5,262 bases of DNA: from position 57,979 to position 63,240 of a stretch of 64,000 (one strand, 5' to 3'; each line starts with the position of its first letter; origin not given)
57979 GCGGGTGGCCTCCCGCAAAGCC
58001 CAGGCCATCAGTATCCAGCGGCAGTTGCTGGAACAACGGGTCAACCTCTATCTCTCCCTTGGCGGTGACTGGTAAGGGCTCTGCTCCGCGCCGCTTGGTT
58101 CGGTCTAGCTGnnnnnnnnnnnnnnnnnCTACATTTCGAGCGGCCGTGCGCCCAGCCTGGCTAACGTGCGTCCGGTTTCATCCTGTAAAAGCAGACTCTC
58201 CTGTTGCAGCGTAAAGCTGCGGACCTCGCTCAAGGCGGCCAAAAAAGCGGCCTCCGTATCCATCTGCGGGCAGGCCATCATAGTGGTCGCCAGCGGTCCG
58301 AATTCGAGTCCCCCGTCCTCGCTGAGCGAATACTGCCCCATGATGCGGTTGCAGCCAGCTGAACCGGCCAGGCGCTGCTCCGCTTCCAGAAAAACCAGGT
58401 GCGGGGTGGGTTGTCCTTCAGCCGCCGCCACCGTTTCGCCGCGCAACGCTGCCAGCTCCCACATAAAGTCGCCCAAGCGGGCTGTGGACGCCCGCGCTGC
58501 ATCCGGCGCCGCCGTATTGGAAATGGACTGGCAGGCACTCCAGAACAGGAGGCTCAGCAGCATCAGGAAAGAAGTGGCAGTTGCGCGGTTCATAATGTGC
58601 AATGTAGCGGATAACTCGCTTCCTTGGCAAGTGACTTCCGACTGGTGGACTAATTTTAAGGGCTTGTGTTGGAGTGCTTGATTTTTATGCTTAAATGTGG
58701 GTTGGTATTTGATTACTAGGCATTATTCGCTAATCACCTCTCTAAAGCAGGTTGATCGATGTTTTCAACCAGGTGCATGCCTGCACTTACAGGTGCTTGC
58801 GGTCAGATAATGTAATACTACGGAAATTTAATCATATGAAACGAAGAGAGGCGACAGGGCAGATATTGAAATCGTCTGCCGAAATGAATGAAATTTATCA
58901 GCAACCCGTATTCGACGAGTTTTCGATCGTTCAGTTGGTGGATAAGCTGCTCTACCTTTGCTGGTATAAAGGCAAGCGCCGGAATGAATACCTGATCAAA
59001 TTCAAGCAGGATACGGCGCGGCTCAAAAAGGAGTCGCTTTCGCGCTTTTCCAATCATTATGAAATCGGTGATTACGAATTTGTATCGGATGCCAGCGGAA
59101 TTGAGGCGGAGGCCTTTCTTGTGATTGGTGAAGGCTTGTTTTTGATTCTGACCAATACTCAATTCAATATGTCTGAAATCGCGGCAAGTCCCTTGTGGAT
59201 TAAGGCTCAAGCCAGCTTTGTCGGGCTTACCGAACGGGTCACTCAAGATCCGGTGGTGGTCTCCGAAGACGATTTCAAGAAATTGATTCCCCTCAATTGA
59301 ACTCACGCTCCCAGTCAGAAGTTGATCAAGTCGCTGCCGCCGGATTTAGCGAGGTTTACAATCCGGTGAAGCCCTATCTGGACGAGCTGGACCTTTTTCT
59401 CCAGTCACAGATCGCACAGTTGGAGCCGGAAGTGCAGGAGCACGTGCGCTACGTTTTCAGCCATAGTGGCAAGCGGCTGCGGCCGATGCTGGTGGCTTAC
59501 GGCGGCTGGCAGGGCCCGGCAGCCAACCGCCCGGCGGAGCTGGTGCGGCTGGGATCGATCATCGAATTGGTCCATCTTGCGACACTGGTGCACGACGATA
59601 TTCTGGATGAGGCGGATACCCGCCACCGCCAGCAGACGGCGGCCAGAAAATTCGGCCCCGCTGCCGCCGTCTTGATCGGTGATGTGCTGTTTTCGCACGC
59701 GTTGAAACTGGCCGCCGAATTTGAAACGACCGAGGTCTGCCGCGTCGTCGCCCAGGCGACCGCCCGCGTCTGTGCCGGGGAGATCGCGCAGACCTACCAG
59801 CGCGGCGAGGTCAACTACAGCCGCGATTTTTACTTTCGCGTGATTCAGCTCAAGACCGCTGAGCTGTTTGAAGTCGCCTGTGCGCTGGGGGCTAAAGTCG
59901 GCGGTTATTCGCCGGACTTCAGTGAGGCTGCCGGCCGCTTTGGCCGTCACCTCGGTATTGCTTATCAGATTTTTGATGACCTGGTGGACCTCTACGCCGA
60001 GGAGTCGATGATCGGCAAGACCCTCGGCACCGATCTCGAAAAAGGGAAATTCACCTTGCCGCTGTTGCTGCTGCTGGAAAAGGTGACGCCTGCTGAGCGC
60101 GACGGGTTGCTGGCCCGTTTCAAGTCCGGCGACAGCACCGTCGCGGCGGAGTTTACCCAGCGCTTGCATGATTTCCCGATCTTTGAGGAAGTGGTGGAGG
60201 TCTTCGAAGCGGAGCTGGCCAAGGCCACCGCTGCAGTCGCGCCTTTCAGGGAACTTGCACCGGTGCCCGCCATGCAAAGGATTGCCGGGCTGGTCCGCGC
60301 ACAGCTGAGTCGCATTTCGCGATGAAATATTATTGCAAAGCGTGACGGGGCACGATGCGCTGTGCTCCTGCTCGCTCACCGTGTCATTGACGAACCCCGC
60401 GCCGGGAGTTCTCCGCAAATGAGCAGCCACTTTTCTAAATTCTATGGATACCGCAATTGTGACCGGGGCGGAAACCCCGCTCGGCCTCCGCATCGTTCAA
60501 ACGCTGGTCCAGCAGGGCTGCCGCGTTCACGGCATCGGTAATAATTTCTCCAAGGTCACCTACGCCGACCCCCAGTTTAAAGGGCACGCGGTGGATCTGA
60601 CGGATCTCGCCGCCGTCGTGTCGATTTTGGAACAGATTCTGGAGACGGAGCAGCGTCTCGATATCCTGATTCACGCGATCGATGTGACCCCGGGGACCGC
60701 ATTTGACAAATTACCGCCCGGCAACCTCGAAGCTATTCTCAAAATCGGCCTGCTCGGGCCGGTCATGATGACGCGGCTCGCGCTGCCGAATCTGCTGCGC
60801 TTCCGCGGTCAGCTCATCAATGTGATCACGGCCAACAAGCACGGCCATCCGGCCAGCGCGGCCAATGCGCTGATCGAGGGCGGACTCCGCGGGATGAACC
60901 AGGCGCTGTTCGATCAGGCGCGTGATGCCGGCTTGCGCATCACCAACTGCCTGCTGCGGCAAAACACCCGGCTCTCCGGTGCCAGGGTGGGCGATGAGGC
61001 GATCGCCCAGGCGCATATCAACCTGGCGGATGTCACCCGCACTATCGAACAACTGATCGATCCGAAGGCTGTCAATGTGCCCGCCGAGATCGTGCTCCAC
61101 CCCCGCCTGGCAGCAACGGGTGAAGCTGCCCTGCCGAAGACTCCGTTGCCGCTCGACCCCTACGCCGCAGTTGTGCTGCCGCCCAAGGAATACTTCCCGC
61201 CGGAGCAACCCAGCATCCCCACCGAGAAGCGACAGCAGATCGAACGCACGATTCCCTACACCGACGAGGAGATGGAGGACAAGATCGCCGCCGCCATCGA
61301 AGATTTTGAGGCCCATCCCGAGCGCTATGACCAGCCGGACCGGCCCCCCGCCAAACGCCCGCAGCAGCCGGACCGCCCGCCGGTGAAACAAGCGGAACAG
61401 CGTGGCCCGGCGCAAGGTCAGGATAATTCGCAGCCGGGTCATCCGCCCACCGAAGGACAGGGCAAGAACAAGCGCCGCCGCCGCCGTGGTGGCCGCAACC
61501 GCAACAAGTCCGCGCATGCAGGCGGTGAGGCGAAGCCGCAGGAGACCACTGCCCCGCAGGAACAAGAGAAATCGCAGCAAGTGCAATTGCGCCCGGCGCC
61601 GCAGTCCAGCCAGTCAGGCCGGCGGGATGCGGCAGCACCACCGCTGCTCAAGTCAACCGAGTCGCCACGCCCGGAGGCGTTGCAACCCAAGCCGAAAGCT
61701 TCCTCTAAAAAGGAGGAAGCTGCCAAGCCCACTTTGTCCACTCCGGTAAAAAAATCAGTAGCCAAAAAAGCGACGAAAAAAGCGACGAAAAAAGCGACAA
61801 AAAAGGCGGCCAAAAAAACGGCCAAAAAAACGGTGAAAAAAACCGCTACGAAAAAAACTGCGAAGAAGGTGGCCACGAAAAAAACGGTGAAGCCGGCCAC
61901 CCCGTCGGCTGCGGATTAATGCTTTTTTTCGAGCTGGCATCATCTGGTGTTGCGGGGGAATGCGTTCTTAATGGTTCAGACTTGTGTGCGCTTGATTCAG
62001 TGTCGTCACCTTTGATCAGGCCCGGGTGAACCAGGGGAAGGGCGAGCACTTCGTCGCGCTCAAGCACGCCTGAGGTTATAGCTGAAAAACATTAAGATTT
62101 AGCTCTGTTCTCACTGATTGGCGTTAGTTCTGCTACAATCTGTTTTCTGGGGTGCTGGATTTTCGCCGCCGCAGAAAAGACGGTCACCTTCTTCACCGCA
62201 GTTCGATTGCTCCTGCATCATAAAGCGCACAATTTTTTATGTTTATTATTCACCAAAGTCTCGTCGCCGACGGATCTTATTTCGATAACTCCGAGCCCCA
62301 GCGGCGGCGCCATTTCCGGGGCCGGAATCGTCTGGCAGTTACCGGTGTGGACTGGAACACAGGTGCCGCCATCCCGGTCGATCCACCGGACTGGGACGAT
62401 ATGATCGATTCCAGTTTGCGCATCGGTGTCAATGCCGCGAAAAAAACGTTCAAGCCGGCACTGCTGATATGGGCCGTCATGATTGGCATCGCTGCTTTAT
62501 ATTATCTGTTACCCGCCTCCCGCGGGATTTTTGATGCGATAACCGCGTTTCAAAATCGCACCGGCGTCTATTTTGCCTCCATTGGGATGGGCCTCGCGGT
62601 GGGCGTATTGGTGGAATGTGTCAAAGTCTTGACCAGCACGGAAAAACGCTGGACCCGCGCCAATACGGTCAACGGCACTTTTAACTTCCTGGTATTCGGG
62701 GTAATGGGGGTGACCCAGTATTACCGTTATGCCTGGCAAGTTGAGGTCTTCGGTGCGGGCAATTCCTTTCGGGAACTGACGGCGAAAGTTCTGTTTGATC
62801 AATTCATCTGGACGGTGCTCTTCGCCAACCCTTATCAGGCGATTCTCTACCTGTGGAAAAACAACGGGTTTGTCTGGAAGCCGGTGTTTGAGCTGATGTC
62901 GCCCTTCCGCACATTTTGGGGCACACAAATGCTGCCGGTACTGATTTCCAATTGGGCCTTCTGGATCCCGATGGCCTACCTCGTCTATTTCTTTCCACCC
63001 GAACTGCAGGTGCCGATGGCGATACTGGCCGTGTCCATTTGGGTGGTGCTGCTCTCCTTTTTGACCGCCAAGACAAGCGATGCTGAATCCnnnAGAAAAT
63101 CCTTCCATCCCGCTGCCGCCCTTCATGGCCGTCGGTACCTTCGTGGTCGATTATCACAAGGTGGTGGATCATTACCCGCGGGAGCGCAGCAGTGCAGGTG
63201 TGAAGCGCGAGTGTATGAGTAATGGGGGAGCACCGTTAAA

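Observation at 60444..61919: Catalytically degenerate SDR fused to an Arg-rich patch and a histone-H1-like KK-repeat tail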

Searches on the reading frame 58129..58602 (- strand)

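Call 4: search_protein_families(library=pfam, proteins=[window:58129-58602:-], max_evalue=0.1)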
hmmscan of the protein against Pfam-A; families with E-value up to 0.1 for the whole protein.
window:58129-58602:- (157 aa): 1 family
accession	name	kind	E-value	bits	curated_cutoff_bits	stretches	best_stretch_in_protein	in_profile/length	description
PF03724.22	META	-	6.4e-28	97.4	24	1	43-149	4-107/109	META domain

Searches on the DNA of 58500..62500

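Call 51: search_rna_families(source=window, start=58500, end=62500, threshold=evalue, max_evalue=1)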
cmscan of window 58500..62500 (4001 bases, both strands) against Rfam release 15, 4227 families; matches with E-value up to 1: 1.
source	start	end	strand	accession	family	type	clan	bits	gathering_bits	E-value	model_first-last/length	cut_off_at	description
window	61661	61686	-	RF01325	CRISPR-DR12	Gene; CRISPR;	-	20.6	37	0.78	1-30/30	no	CRISPR RNA direct repeat element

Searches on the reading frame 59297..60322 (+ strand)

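Call 4: search_protein_families(library=pfam, proteins=[window:59297-60322:+], max_evalue=0.1)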
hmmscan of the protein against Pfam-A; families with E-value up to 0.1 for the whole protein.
window:59297-60322:+ (342 aa): 1 family
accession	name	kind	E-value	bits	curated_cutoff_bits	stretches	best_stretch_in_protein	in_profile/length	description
PF00348.22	polyprenyl_synt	-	1.9e-60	204.7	27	1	44-279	2-238/251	Polyprenyl synthetase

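Call 5: search_protein_families(library=ncbifam, proteins=[window:59297-60322:+], max_evalue=0.1)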
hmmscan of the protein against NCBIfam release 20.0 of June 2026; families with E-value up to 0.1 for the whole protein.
window:59297-60322:+ (342 aa): 16 families
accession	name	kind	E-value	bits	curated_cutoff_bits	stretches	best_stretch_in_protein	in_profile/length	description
NF041169.1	f2_encap_cargo4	exception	9.4e-50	169.7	450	1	34-284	15-276/334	family 2 encapsulin nanocompartment cargo protein polyprenyl transferase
TIGR02748.1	GerC3_HepT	equivalog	1.7e-47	162.1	456.55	1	18-329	3-310/319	heptaprenyl diphosphate synthase component II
NF008140.0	PRK10888.1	equivalog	6e-46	157.2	412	1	49-268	35-252/323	octaprenyl diphosphate synthase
TIGR02749.1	prenyl_cyano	equivalog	1.2e-44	152.7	383.2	1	18-263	4-250/322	solanesyl diphosphate synthase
NF040698.1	IdsA_Meth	equivalog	1.3e-42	146.2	468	1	19-315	2-305/328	short chain isoprenyl diphosphate synthase IdsA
NF045628.1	HxpDPsynlarge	equivalog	1.6e-42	145.6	500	1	25-262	2-237/311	hexaprenyl-diphosphate synthase large subunit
NF042417.1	NPPPS_Mycobact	equivalog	1.8e-42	145.6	600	1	23-305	21-302/335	nonaprenyl/(2E,6E)-farnesyl/geranylgeranyl diphosphat synthase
NF041003.1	GGPP_syn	equivalog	3.7e-34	118.3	500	1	30-281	12-268/326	geranylgeranyl diphosphate synthase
NF045485.1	FPPsyn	subfamily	7.5e-34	117.2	275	1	37-263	14-251/288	farnesyl diphosphate synthase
NF045549.1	GGPPsyn_IdsB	equivalog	5.7e-33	114.4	475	1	55-264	62-273/346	geranylgeranyl diphosphate synthase IdsB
NF040627.1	GFPS_Meth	equivalog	9.6e-27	94.2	600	1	38-232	19-210/285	geranylfarnesyl diphosphate synthase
NF045685.1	GGPPSynCrtE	equivalog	2.1e-26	92.6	460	1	35-263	18-256/293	geranylgeranyl diphosphate synthase CrtE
NF040789.2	gerfarn_diphsyn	equivalog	6.6e-25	88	560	1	79-254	81-261/345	geranylfarnesyl diphosphate synthase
NF042416.1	GFPPS_Mycobact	equivalog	5.9e-23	81.4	600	1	55-273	39-277/350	bifunctional (2E,6E)-farnesyl/geranyl diphosphate synthase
NF007877.0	PRK10581.1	equivalog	7.7e-21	74.5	321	1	44-265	30-261/299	(2E,6E)-farnesyl diphosphate synthase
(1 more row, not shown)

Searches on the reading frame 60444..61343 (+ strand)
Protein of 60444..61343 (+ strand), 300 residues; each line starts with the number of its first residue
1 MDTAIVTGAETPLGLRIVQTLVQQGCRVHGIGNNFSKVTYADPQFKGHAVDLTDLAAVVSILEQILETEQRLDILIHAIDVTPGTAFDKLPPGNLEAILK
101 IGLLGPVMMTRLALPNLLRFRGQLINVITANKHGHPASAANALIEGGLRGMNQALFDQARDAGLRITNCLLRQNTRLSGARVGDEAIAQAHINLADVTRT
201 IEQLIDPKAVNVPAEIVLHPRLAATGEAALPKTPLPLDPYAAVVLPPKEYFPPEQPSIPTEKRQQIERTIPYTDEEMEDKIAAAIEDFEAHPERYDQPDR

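Call 19: search_protein_representatives(protein=window:60444-61343:+)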
Query: 300 residues. Proteins with E-value up to 0.001 (for the whole library): 2401; up to 1e-10: 154; up to 1e-30: 30. The best 150 are listed.
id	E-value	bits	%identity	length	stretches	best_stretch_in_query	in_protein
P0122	1.2e-131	455.0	71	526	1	1-297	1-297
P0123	8.0e-126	435.9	69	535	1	1-297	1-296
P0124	6.9e-104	363.9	58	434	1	1-298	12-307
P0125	3.9e-101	354.9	64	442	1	1-294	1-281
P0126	7.4e-100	350.7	56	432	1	1-295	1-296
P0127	6.3e-97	341.1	57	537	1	1-297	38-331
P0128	2.8e-90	319.2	95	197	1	1-161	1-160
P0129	1.7e-84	300.3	72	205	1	1-206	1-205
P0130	2.0e-83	296.8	50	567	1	1-297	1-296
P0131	1.8e-70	254.3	65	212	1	108-297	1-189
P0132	1.3e-66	241.6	44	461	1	1-300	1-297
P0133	3.3e-45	171.3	60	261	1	151-300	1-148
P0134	8.7e-45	170.0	71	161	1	1-111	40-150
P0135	6.0e-39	150.8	81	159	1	1-91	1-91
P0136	8.8e-39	150.3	59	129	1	157-285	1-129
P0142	3.0e-33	132.1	33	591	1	1-270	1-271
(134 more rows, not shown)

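Call 33: find_homologous_proteins(query=P0142, region=1-250, max_evalue=1e-20)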
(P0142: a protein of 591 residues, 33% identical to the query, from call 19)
Query P0142, residues 1-250 (250 aa): 71 proteins with E <= 1e-20 among 7918 candidates.
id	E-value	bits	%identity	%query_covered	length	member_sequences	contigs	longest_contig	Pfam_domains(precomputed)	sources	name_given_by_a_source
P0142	3.4e-164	562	100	100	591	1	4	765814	PF13561.13,PF00106.32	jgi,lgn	jgi:NADP-dependent 3-hydroxy acid dehydrogenase YdfG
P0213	2.5e-101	356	63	98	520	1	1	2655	PF13561.13,PF00106.32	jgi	-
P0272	3.4e-89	317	59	99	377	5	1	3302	PF13561.13,PF00106.32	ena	-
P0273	1.0e-84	302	56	99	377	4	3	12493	PF13561.13,PF00106.32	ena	-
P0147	1.1e-84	302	51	98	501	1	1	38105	PF13561.13,PF00106.32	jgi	jgi:NADP-dependent 3-hydroxy acid dehydrogenase YdfG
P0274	3.5e-83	297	52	94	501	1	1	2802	PF13561.13,PF00106.32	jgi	-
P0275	8.3e-83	296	55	99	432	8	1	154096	PF13561.13,PF00106.32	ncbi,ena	-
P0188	1.4e-82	295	56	98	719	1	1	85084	PF13561.13,PF00106.32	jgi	jgi:NAD(P)-dependent dehydrogenase (short-subunit alcohol dehydrogenase family)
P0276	7.6e-82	293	53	91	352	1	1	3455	PF13561.13,PF00106.32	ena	-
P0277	8.3e-81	289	54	99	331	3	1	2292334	PF13561.13,PF00106.32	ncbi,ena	-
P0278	2.2e-80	288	55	96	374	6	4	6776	PF13561.13,PF00106.32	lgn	-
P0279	2.7e-80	287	56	91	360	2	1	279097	PF13561.13,PF00106.32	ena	-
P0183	3.4e-80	287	54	95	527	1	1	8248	PF13561.13,PF00106.32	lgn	-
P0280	4.5e-80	287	54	98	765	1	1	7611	PF13561.13,PF00106.32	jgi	jgi:NAD(P)-dependent dehydrogenase (short-subunit alcohol dehydrogenase family)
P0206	1.4e-79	285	52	98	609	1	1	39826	PF13561.13,PF00106.32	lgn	-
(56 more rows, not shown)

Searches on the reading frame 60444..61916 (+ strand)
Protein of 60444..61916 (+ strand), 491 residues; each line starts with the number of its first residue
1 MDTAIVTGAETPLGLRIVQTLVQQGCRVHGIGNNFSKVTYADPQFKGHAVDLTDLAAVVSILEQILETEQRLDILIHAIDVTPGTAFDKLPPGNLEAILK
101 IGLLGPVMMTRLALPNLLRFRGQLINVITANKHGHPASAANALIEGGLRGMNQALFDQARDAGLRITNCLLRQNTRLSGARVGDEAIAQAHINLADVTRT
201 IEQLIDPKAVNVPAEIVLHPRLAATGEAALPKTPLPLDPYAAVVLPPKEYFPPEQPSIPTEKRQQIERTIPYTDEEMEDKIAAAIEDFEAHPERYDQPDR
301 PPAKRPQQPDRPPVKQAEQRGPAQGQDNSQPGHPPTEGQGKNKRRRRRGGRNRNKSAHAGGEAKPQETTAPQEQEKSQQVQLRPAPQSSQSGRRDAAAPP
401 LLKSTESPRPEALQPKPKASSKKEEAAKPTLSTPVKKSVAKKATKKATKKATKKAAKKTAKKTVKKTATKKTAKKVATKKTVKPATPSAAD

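Call 4: search_protein_families(library=pfam, proteins=[window:60444-61916:+], max_evalue=0.1)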
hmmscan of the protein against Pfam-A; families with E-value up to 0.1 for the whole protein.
window:60444-61916:+ (491 aa): 4 families
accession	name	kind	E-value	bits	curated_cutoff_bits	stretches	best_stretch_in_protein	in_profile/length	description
PF00106.31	adh_short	-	5.1e-15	55.9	26.6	1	3-131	2-138/195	short chain dehydrogenase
PF13561.12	adh_short_C2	-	2.4e-08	34.3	27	1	12-160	7-162/236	Enoyl-(Acyl carrier protein) reductase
PF01370.27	Epimerase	-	0.0021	18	20.9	1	5-64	2-62/240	NAD dependent epimerase/dehydratase family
PF08659.16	KR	-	0.065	13.6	22.6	0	3-98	2-108/180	KR domain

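Call 5: search_protein_families(library=ncbifam, proteins=[window:60444-61916:+], max_evalue=0.1)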
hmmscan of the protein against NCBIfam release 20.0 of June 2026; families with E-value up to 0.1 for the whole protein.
window:60444-61916:+ (491 aa): 120 families (the best 25 are shown)
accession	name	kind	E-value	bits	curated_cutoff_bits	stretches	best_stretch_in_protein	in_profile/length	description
NF005594.0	PRK07326.1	equivalog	1.1e-14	54.5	271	1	3-220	8-231/237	SDR family oxidoreductase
NF004823.0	PRK06179.1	subfamily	1.9e-13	50.5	310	1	3-167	7-172/271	oxidoreductase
NF006073.0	PRK08219.1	equivalog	2e-13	50.6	218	1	2-221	4-225/227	SDR family oxidoreductase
NF005806.0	PRK07666.1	equivalog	1.1e-12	47.8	286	1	3-168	9-183/239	3-ketoacyl-ACP reductase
NF004825.0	PRK06181.1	equivalog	1.1e-12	47.8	215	1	2-158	7-172/268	SDR family oxidoreductase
NF005893.0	PRK07856.1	equivalog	1.3e-12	47.6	255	1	3-155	11-164/255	SDR family oxidoreductase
NF005878.0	PRK07825.1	subfamily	2e-12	47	287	1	4-213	12-227/278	short chain dehydrogenase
NF006074.0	PRK08220.1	equivalog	4e-12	46.3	312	1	3-132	10-136/251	2,3-dihydro-2,3-dihydroxybenzoate dehydrogenase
NF009468.0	PRK12826.1-4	equivalog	6e-12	45.8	318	1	3-126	9-139/256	SDR family oxidoreductase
NF009466.0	PRK12826.1-2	subfamily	4e-11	42.9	222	1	3-166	5-179/248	3-oxoacyl-ACP reductase FabG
NF004778.0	PRK06124.1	equivalog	1.8e-10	40.7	303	1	3-156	13-175/256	SDR family oxidoreductase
TIGR01963.1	PHB_DH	subfamily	2.5e-10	40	307.05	1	3-141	3-147/255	3-hydroxybutyrate dehydrogenase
NF006565.0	PRK09072.1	equivalog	4.7e-10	39.5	238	1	4-167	8-177/265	SDR family oxidoreductase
NF047923.1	pyridox_DH_SDR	equivalog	7.6e-10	38.7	325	1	3-161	5-169/243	pyridoxal 4-dehydrogenase, SDR-type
NF052558.1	MBtsdlDhBudC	equivalog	8.6e-10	38.6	270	1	3-129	5-136/250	meso-2,3-butanediol dehydrogenase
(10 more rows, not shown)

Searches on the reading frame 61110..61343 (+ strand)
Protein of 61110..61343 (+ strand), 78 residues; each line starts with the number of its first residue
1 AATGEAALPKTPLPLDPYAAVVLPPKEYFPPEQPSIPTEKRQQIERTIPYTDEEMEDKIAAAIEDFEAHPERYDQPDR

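Call 53: search_protein_families(library=pfam, proteins=[window:61110-61343:+], max_evalue=10)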
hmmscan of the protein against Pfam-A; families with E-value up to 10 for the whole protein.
window:61110-61343:+ (78 aa): 1 family
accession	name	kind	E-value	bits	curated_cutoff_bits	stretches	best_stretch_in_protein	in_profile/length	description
PF05134.19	T2SSL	-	0.23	11.3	25.5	1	33-66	62-92/231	Type II secretion system (T2SS), protein L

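Call 63: search_solved_structures(query=window:61110-61343:+, max_evalue=10)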
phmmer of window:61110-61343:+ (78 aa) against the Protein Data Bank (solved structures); distinct sequences matched with E-value up to 10: 2.
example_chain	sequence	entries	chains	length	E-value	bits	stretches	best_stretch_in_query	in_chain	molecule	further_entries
8eoi_A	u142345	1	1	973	1.1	13.2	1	17-53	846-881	ER membrane protein complex subunit 1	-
6ww7_A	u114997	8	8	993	1.1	13.1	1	17-53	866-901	ER membrane protein complex subunit 1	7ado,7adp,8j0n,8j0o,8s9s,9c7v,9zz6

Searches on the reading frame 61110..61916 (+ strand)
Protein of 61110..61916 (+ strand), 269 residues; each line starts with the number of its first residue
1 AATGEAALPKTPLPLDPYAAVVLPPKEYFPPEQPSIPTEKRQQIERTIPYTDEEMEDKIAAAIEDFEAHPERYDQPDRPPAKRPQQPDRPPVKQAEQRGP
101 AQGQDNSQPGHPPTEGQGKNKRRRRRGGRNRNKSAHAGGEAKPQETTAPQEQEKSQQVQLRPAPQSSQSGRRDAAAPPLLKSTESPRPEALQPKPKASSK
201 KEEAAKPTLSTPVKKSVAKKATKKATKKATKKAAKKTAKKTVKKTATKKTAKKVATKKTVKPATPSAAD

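Call 53: search_protein_families(library=pfam, proteins=[window:61110-61916:+], max_evalue=10)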
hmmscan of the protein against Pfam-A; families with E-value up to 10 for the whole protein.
window:61110-61916:+ (269 aa): 1 family
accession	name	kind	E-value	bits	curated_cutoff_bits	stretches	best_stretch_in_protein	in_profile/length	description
PF17061.10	PARM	-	5.5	7.4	35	1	139-264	83-210/296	PARM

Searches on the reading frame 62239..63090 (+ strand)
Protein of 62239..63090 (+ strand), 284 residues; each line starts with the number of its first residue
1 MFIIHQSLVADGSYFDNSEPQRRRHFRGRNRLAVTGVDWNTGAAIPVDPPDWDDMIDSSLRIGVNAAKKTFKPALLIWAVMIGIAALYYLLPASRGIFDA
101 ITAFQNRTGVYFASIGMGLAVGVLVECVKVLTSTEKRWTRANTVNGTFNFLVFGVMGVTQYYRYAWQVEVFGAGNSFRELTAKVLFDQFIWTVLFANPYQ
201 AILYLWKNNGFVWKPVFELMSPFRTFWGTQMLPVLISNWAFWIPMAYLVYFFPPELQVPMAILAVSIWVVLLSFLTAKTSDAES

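Call 4: search_protein_families(library=pfam, proteins=[window:62239-63090:+], max_evalue=0.1)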
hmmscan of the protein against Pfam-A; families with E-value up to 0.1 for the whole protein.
window:62239-63090:+ (284 aa): 1 family
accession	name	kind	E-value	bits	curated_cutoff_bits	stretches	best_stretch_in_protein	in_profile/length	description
PF04117.17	Mpv17_PMP22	-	0.015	15.7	27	1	229-273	17-62/62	Mpv17 / PMP22 family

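Call 5: search_protein_families(library=ncbifam, proteins=[window:62239-63090:+], max_evalue=0.1)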
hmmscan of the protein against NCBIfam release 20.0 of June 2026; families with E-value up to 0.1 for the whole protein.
window:62239-63090:+ (284 aa): 0 families
